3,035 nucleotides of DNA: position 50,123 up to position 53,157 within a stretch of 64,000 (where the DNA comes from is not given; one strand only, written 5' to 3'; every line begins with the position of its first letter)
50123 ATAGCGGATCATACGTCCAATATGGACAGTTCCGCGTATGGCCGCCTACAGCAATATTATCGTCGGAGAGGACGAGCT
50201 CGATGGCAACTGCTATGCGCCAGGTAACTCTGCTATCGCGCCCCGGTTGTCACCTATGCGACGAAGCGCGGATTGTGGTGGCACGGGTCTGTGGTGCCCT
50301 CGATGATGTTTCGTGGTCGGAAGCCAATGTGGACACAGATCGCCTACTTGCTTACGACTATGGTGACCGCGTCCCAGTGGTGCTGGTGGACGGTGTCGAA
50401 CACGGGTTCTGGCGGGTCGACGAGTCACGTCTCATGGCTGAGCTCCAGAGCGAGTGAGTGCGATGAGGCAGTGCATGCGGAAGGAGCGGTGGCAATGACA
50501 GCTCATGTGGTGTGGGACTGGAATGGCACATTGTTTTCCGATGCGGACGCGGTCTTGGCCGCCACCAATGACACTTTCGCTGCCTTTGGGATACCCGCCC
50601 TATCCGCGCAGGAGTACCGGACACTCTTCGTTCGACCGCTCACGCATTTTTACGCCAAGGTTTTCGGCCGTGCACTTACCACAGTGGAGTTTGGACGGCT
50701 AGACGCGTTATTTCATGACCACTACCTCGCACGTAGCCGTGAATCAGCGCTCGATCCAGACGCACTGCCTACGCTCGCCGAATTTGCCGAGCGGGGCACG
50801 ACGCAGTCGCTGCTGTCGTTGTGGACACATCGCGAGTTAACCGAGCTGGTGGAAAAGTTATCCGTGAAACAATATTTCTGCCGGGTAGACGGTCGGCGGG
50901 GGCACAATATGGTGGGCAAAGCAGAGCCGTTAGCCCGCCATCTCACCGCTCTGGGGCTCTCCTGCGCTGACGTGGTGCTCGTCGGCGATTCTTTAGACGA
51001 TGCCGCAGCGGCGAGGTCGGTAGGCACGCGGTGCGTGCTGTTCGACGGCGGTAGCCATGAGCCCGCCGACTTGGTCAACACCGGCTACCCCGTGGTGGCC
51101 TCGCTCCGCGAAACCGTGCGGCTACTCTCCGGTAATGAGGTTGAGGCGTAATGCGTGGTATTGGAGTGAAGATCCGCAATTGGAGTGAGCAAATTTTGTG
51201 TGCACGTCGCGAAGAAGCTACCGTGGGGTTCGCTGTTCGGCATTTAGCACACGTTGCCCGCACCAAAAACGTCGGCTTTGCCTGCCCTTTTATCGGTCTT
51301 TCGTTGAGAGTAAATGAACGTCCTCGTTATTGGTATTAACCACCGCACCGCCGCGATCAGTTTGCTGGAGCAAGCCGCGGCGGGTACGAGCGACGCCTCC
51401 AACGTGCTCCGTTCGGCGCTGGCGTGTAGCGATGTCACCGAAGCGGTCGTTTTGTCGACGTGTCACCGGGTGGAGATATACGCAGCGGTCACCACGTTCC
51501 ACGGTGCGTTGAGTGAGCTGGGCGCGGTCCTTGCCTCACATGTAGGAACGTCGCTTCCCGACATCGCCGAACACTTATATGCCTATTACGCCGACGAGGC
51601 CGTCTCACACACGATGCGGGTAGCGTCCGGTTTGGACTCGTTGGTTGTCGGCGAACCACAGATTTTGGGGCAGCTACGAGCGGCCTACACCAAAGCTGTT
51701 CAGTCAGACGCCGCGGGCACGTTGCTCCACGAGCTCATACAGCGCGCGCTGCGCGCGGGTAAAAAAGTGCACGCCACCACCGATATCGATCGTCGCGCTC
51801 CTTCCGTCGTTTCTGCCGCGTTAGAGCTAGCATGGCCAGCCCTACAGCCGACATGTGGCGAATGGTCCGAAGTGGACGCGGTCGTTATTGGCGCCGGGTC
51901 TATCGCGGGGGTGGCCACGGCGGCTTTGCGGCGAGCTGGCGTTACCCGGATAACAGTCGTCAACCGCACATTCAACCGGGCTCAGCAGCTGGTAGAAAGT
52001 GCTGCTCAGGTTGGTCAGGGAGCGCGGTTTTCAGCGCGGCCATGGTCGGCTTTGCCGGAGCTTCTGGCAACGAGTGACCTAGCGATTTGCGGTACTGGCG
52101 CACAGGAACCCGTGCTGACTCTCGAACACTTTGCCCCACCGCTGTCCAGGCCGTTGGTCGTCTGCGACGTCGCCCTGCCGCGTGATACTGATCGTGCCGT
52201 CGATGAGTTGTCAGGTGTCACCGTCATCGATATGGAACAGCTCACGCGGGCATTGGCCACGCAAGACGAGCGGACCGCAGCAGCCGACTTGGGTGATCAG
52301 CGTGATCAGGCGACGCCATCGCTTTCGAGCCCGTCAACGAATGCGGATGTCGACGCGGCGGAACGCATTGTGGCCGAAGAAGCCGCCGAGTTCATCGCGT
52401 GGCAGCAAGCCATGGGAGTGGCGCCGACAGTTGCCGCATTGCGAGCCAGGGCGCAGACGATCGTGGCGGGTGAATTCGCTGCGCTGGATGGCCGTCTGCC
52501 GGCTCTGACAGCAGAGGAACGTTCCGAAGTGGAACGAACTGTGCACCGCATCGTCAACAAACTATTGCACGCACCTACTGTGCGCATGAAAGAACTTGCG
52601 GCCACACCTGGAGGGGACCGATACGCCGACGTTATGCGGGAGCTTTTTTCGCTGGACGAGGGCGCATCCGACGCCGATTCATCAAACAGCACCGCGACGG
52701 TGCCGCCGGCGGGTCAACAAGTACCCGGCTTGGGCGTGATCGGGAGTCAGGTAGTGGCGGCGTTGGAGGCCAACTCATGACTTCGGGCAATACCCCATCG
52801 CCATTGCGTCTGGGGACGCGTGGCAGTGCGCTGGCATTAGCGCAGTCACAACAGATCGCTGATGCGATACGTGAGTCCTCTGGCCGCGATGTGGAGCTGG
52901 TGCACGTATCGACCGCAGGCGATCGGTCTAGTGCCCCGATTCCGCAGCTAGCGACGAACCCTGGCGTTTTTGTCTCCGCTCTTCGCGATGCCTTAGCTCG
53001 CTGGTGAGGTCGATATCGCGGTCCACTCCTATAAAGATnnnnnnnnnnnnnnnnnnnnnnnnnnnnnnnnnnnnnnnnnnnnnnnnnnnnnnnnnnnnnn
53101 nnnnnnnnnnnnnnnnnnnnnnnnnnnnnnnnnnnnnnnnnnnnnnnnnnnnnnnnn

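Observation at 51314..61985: Three of the five early heme (C5 pathway) genes carry frameshifts while hemA and hemB stay open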

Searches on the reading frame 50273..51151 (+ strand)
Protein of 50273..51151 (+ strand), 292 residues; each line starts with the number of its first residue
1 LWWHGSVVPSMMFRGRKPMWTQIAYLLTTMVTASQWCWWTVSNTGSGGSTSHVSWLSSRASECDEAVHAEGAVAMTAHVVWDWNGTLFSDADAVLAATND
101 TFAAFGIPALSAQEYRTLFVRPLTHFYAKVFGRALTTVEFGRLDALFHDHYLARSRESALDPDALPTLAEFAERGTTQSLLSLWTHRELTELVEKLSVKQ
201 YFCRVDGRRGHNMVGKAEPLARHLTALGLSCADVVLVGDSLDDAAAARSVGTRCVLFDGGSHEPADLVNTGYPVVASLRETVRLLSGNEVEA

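Call 17: search_protein_families(library=pfam, proteins=[window:50273-51151:+], max_evalue=0.001)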
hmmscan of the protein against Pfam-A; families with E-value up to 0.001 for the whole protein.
window:50273-51151:+ (292 aa): 4 families
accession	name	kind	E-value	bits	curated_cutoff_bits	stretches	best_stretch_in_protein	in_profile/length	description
PF13419.12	HAD_2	-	8.7e-13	49.2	23.8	1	79-256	1-177/178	Haloacid dehalogenase-like hydrolase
PF00702.32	Hydrolase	-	5.5e-10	40.4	26.4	1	78-251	3-191/191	haloacid dehalogenase-like hydrolase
PF13242.12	Hydrolase_like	-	1.6e-09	38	22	1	215-280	3-74/75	HAD-hyrolase-like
PF12710.13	HAD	-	6.7e-06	27.1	27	1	79-248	1-189/189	haloacid dehalogenase-like hydrolase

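Call 64: search_protein_families(library=ncbifam, proteins=[window:50273-51151:+], max_evalue=0.00001)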
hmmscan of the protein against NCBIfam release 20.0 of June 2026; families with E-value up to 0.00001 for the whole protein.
window:50273-51151:+ (292 aa): 5 families
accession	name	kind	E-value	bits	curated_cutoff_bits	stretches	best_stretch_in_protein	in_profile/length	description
TIGR01449.2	PGP_bact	equivalog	7.9e-14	51.7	180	1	79-265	1-192/213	phosphoglycolate phosphatase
NF009695.0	PRK13222.1-2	equivalog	5e-10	39.2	225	1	78-261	8-197/226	phosphoglycolate phosphatase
NF009697.0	PRK13222.1-4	equivalog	1.3e-09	37.8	327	1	78-256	9-192/232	phosphoglycolate phosphatase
NF009694.0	PRK13222.1-1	equivalog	5.4e-07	29.2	415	0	145-256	96-209/252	phosphoglycolate phosphatase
TIGR01549.1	HAD-SF-IA-v1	subfamily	2e-06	28.3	23.3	0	175-251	76-149/149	HAD-IA family hydrolase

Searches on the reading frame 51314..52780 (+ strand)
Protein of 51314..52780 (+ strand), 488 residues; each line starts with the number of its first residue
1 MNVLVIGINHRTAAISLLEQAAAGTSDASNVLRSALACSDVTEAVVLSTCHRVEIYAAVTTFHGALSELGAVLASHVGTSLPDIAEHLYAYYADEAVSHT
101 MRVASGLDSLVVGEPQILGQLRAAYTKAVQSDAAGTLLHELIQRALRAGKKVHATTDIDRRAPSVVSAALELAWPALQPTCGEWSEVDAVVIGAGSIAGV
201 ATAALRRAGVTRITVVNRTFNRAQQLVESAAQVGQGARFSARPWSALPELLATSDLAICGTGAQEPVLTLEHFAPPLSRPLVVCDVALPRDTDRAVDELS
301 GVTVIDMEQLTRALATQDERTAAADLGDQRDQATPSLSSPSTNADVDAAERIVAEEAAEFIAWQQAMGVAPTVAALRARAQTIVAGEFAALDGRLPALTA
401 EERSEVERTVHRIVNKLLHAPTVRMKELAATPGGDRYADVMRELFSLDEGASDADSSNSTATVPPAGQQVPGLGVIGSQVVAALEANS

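Call 8: find_related_loci(query=window:51314-52780:+, collection=genome_contigs, flank=10000)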
Query window:51314-52780:+ (488 aa) in genome_contigs; peptide patterns used: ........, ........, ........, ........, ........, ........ (x = any residue, [..] = any of these).
78 stretches matched a pattern; 43 encode a relative of the query (tblastn E <= 1e-3); 43 distinct loci.
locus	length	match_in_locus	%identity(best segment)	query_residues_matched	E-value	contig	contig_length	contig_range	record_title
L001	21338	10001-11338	40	1-454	8e-84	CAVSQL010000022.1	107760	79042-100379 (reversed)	MAG: uncultured Actinomycetes bacterium isolate MFD05841.bin.1.161 genome assembly, contig: contig_43259, whole genome s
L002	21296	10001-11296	40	1-448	2e-79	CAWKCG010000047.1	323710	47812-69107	MAG: uncultured Actinomycetes bacterium isolate MFD03044.bin.3.130 genome assembly, contig: contig_4452, whole genome sh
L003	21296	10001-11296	40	1-448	3e-76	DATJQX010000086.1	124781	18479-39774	MAG TPA_asm: Streptosporangiaceae bacterium isolate SMAG_U14952 k141_1984062, whole genome shotgun sequence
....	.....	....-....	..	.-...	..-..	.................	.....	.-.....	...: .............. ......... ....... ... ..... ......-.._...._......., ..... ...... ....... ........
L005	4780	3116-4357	27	9-450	2e-43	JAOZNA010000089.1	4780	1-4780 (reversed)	MAG: Candidatus Bathyarchaeota archaeon isolate GMC4_bin_42_sub GMC4_36046_length_4780_cov_8.080635, whole genome shotgu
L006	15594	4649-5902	26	9-452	3e-42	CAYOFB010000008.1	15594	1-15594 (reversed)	MAG TPA_asm: uncultured Candidatus Bathyarchaeia archaeon isolate binchicken_co123_18 genome assembly, contig: NODE_2665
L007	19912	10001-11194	25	3-429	1e-41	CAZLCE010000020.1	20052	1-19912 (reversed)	MAG TPA_asm: uncultured Candidatus Bathyarchaeia archaeon isolate binchicken_co274_114 genome assembly, contig: NODE_692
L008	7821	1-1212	26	44-472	3e-40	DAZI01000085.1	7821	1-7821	MAG TPA_asm: Candidatus Bathyarchaeota archaeon UBA233 UBA233_contig_9419, whole genome shotgun sequence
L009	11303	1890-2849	33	2-338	1e-39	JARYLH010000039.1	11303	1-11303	MAG: Candidatus Methanosuratincola sp. isolate A05DMB-I-01 NODE_39_length_11303_cov_3.539106, whole genome shotgun seque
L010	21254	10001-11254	28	3-449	2e-38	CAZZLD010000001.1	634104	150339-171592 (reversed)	MAG TPA_asm: uncultured Candidatus Bathyarchaeia archaeon isolate SRP323688_co1_137 genome assembly, contig: NODE_8_leng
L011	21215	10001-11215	25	3-434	2e-37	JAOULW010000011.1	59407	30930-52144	MAG: Candidatus Bathyarchaeota archaeon isolate 8_1_Jan_SF_Bin96 8_1_Jan_SF_Bin96_scaffold_198_c1, whole genome shotgun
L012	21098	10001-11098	28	38-426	3e-36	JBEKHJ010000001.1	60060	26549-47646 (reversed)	MAG: Candidatus Bathyarchaeia archaeon isolate SPRUCE 274 SPRUCE_274_1, whole genome shotgun sequence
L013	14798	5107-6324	25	3-435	3e-35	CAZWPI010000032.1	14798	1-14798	MAG TPA_asm: uncultured Candidatus Bathyarchaeia archaeon isolate binchicken_co294_180 genome assembly, contig: NODE_407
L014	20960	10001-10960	30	2-338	7e-34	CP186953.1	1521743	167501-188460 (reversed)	MAG: Candidatus Methanosuratincola verstraetei isolate LCB70 chromosome, complete genome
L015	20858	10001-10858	28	2-312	1e-33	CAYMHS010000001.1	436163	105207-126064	MAG TPA_asm: uncultured Thermoproteaceae archaeon isolate SRP141552_co1_85 genome assembly, contig: NODE_1_length_436163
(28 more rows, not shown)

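Call 9: find_homologous_proteins(query=window:51314-52780:+)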
Query window:51314-52780:+ (488 aa): 6585 proteins with E <= 0.001 among 8000 candidates; the best 120 are listed.
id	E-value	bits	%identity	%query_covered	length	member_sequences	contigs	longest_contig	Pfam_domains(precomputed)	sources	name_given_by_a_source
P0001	0.0e+0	1026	100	100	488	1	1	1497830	PF05201.21,PF00745.26,PF01488.27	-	-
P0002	2.2e-107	378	47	96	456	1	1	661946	PF16912.12,PF05201.21,PF00745.26,PF01488.27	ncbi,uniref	ncbi:glutamyl-tRNA reductase [Cryptosporangium sp. NPDC048952]|uniref:glutamyl-tRNA reductase n=1 Ta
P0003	9.9e-107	376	49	92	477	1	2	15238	PF16912.12,PF05201.21,PF00745.26,PF01488.27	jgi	-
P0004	1.3e-106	375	48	96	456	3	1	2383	PF16912.12,PF05201.21,PF00745.26,PF01488.27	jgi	jgi:glutamyl-tRNA reductase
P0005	2.2e-106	375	49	92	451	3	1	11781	PF16912.12,PF05201.21,PF00745.26,PF01488.27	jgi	jgi:glutamyl-tRNA reductase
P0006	2.3e-106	375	48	96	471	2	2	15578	PF16912.12,PF05201.21,PF00745.26,PF01488.27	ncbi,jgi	ncbi:MAG TPA: glutamyl-tRNA reductase [Pseudonocardiaceae bacterium]|jgi:glutamyl-tRNA reductase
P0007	4.3e-105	370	48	92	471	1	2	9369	PF16912.12,PF05201.21,PF00745.26,PF01488.27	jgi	jgi:glutamyl-tRNA reductase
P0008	6.2e-105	370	47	92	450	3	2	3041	PF16912.12,PF05201.21,PF03807.24,PF00745.26,PF01488.27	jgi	-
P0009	1.5e-104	369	48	92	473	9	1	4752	PF16912.12,PF05201.21,PF00745.26,PF01488.27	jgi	jgi:glutamyl-tRNA reductase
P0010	1.6e-104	369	48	95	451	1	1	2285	PF16912.12,PF05201.21,PF00745.26,PF01488.27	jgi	jgi:glutamyl-tRNA reductase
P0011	6.0e-104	367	48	96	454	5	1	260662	PF16912.12,PF05201.21,PF00745.26,PF01488.27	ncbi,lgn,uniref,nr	ncbi:glutamyl-tRNA reductase [Cryptosporangium aurantiacum]|uniref:Glutamyl-tRNA reductase n=1 Tax=C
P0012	7.1e-104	366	48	92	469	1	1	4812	PF16912.12,PF05201.21,PF00745.26,PF01488.27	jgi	jgi:glutamyl-tRNA reductase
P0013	1.1e-103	366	46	93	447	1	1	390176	PF16912.12,PF05201.21,PF03446.22,PF03435.25,PF00745.26,PF01488.27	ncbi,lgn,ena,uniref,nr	ncbi:glutamyl-tRNA reductase [Mycolicibacterium arenosum]|uniref:Glutamyl-tRNA reductase n=1 Tax=Myc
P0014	1.2e-103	366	47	95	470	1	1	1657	PF16912.12,PF05201.21,PF00745.26,PF01488.27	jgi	jgi:glutamyl-tRNA reductase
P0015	1.3e-103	366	46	97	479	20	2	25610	PF16912.12,PF05201.21,PF03435.25,PF00745.26,PF01488.27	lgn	-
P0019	4.0e-103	364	47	96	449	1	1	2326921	PF05201.21,PF00745.26,PF01488.27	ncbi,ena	-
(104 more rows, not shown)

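Call 10: find_encoding_contigs(protein=window:51314-52780:+, flank=10000, max_places=10)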
Protein window:51314-52780:+ (488 aa): no gene with exactly this product is on record in the collection.

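Call 11: search_protein_families(library=pfam, proteins=[window:51314-52780:+], max_evalue=0.01)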
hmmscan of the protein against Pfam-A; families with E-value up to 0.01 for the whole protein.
window:51314-52780:+ (488 aa): 5 families
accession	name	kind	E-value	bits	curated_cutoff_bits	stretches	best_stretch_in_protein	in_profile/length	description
PF05201.20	GlutR_N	-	4.1e-46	156.9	27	1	6-156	1-151/151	Glutamyl-tRNAGlu reductase, N-terminal domain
PF00745.25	GlutR_dimer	-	1.2e-28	99.7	22.9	1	348-447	1-99/99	Glutamyl-tRNAGlu reductase, dimerisation domain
PF01488.26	Shikimate_DH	-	5.5e-24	85.2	24.3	1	182-311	8-136/138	Shikimate / quinate 5-dehydrogenase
PF03435.24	Sacchrp_dh_NADP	-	0.0001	23.1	25.1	1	190-241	2-50/129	Saccharopine dehydrogenase NADP binding domain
PF16912.11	Glu_dehyd_C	-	0.00024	21.1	34.9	1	164-268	11-114/211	Glucose dehydrogenase C-terminus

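Call 20: find_encoding_contigs(protein=P0019, flank=10000, max_places=2)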
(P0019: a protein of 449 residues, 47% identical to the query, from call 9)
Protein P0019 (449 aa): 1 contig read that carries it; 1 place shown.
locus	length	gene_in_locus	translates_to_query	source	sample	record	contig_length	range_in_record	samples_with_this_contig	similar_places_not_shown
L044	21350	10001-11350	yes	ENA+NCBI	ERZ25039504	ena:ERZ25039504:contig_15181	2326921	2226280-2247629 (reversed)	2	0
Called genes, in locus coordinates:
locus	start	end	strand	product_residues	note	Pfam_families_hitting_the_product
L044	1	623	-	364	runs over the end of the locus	PF18915:DUF5667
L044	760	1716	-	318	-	PF07638:Sigma70_ECF, PF04542:Sigma70_r2, PF08281:Sigma70_r4_2, PF04545:Sigma70_r4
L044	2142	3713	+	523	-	PF00501:AMP-binding, PF13193:AMP-binding_C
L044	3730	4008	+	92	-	PF05768:Glrx-like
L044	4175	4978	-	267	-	PF00392:GntR, PF07702:UTRA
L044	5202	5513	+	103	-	-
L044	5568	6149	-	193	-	PF00929:RNase_T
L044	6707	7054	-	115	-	-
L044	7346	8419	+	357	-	PF13560:HTH_31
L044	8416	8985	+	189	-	PF00857:Isochorismatase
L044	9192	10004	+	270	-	PF06971:Put_DNA-bind_N, PF02629:CoA_binding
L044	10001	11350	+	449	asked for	PF05201:GlutR_N, PF01488:Shikimate_DH, PF00745:GlutR_dimer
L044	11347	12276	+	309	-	PF01379:Porphobil_deam, PF03900:Porphobil_deamC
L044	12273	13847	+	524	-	PF00590:TP_methylase, PF02602:HEM4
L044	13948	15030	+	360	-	PF00490:ALAD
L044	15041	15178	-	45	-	-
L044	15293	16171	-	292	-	PF13406:SLT_2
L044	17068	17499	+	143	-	PF14325:DUF4383 (weak)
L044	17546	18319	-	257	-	PF00484:Pro_CA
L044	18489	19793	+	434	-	PF00202:Aminotran_3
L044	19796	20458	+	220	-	PF00300:His_Phos_1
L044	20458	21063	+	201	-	PF08534:Redoxin, PF00578:AhpC-TSA, PF13098:Thioredoxin_2 (weak), PF00085:Thioredoxin (weak), PF13905:Thioredoxin_8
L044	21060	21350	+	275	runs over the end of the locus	PF02683:DsbD_TM (weak)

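Call 21: find_encoding_contigs(protein=P0011, flank=10000, max_places=1)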
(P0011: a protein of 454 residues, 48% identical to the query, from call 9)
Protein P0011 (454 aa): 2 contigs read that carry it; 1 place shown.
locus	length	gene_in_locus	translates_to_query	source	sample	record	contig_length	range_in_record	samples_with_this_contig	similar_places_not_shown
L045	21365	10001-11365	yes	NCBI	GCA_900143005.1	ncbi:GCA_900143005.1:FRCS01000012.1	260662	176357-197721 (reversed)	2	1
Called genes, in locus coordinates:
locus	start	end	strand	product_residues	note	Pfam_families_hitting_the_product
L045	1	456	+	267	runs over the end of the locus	PF03807:F420_oxidored, PF14748:P5CR_dimer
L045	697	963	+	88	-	PF21531:Rv2175c_wHTH (weak), PF12728:HTH_17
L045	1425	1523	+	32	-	PF08213:COX24_C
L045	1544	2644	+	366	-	PF01073:3Beta_HSD, PF01370:Epimerase, PF16363:GDP_Man_Dehyd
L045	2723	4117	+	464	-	PF01553:Acyltransferase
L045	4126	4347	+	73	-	-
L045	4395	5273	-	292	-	PF00702:Hydrolase, PF12710:HAD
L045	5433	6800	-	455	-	PF18915:DUF5667 (weak)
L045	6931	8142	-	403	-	PF07638:Sigma70_ECF, PF04542:Sigma70_r2, PF08281:Sigma70_r4_2, PF04545:Sigma70_r4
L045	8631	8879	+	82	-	PF05768:Glrx-like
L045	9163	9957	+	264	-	PF06971:Put_DNA-bind_N, PF01408:GFO_IDH_MocA (weak), PF02629:CoA_binding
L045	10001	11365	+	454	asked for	PF05201:GlutR_N, PF01488:Shikimate_DH, PF16912:Glu_dehyd_C (weak), PF00745:GlutR_dimer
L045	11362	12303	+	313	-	PF01379:Porphobil_deam, PF03900:Porphobil_deamC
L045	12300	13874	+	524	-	PF00590:TP_methylase, PF02602:HEM4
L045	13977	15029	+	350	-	PF00490:ALAD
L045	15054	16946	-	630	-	PF00069:Pkinase, PF07714:PK_Tyr_Ser-Thr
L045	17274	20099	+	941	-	PF00486:Trans_reg_C (weak), PF03704:BTAD, PF13401:AAA_22 (faint), PF25872:HTH_77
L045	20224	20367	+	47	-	-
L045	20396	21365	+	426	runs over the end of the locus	PF07690:MFS_1, PF00083:Sugar_tr (faint), PF07690:MFS_1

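Call 64: search_protein_families(library=ncbifam, proteins=[window:51314-52780:+], max_evalue=0.00001)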
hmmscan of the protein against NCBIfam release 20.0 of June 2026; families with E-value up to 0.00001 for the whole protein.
window:51314-52780:+ (488 aa): 12 families
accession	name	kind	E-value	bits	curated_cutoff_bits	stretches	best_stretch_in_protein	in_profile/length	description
NF000744.0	PRK00045.1-3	equivalog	5.6e-143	477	429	1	1-461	1-438/447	glutamyl-tRNA reductase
TIGR01035.1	hemA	equivalog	4.4e-104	348.7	209.55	2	3-315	1-305/416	glutamyl-tRNA reductase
NF000750.0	PRK00045.3-4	equivalog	1.8e-66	225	289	2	3-324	3-315/439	glutamyl-tRNA reductase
NF010548.0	PRK13940.1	equivalog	5.7e-32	111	469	1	1-447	1-410/414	glutamyl-tRNA reductase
NF000752.0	PRK00045.4-2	equivalog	1.7e-25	90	381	1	42-227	45-222/412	glutamyl-tRNA reductase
NF001909.0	PRK00676.1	equivalog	1e-21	77.4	478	1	3-310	3-283/338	glutamyl-tRNA reductase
NF000751.1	PRK00045.4-1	equivalog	8.2e-19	67.9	478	1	42-227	45-224/426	glutamyl-tRNA reductase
NF001312.0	PRK00258.1-4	equivalog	2e-09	37.2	295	1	179-261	119-197/285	shikimate dehydrogenase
NF001311.0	PRK00258.1-3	equivalog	1.2e-07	31.2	235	1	185-259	120-194/279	shikimate dehydrogenase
TIGR01809.1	Shik-DH-AROM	equivalog_domain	1.2e-06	27.9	196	1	186-235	125-174/282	shikimate dehydrogenase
NF001314.0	PRK00258.2-2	equivalog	2.7e-06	26.6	248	1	177-261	116-200/290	shikimate dehydrogenase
NF001310.0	PRK00258.1-2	equivalog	2.8e-06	26.7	221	1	189-241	124-176/279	shikimate dehydrogenase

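Call 65: search_protein_families(library=ncbifam, proteins=[L044:12273-13847:+, L045:12300-13874:+], max_evalue=1e-20)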
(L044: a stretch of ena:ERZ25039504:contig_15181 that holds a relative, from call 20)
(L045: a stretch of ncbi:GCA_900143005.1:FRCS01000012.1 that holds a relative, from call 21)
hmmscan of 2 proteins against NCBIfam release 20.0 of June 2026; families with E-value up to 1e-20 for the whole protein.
L044:12273-13847:+ (524 aa): 7 families
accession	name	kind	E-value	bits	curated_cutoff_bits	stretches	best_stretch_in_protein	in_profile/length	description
NF004593.0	PRK05928.4-2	equivalog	6.7e-34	117.4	275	1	245-493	4-242/247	uroporphyrinogen-III synthase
NF007922.1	PRK10637.1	equivalog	5.2e-33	114.7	400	1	4-224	213-446/450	siroheme synthase CysG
TIGR01469.1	cobA_cysG_Cterm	equivalog_domain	1.5e-28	100.2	185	1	8-224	1-231/238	uroporphyrinogen-III C-methyltransferase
NF004790.0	PRK06136.1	subfamily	7.6e-28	97.8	198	1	7-236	3-246/250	uroporphyrinogen-III C-methyltransferase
NF004587.0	PRK05928.2-5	equivalog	7.1e-27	94.5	246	1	252-492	14-239/245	uroporphyrinogen-III synthase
NF005524.0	PRK07168.1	equivalog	6.3e-26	90.9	603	1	8-324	3-327/474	uroporphyrin-III C-methyltransferase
NF004583.0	PRK05928.1-5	equivalog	3e-22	79.3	432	1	241-491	4-246/250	uroporphyrinogen-III synthase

L045:12300-13874:+ (524 aa): 6 families
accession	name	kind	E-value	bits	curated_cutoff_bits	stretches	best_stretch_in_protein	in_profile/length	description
NF004593.0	PRK05928.4-2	equivalog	6.4e-34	117.5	275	1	245-492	4-241/247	uroporphyrinogen-III synthase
NF007922.1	PRK10637.1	equivalog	8.8e-27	94.1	400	1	4-211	213-431/450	siroheme synthase CysG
NF004587.0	PRK05928.2-5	equivalog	6.4e-26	91.3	246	1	250-493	12-240/245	uroporphyrinogen-III synthase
NF005524.0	PRK07168.1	equivalog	1.2e-24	86.7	603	1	8-324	3-327/474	uroporphyrin-III C-methyltransferase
TIGR01469.1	cobA_cysG_Cterm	equivalog_domain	1.4e-24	87.1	185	1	8-212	1-217/238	uroporphyrinogen-III C-methyltransferase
NF004790.0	PRK06136.1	subfamily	7e-23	81.5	198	1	7-235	3-245/250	uroporphyrinogen-III C-methyltransferase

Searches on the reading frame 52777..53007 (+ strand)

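Call 11: search_protein_families(library=pfam, proteins=[window:52777-53007:+], max_evalue=0.01)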
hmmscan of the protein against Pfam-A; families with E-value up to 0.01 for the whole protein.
window:52777-53007:+ (76 aa): 1 family
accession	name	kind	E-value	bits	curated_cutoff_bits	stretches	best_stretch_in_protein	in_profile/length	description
PF01379.25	Porphobil_deam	-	4.7e-12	46.3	22.1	1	10-74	1-64/207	Porphobilinogen deaminase, dipyromethane cofactor binding domain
